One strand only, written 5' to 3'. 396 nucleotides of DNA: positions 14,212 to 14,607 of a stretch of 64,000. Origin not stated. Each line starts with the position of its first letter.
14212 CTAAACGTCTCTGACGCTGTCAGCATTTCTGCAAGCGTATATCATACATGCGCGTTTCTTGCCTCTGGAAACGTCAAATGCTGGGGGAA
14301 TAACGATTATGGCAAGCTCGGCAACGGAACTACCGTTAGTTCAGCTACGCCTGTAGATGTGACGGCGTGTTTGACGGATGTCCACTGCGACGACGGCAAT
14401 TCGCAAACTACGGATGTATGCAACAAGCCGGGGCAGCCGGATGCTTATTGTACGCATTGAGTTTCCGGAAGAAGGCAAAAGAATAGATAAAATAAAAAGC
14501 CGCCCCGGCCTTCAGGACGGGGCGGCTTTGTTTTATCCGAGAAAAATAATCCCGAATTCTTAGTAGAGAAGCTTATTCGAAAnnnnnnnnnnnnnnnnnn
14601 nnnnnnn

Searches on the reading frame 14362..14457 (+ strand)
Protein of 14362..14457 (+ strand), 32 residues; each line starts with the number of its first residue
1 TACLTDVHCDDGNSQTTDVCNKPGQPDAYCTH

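Call 6: search_protein_families(library=pfam, proteins=[window:14362-14457:+], max_evalue=10)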
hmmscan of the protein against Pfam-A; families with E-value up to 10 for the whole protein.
seq(32 aa): 0 families

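Call 7: search_protein_families(library=ncbifam, proteins=[window:14362-14457:+], max_evalue=10)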
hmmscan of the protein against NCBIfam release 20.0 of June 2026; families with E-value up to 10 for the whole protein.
seq(32 aa): 1 family
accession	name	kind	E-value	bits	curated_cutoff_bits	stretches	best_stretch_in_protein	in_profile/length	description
TIGR02232.1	myxo_disulf_rpt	repeat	0.067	13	20.8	1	8-23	14-29/38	cysteine-rich acidic repeat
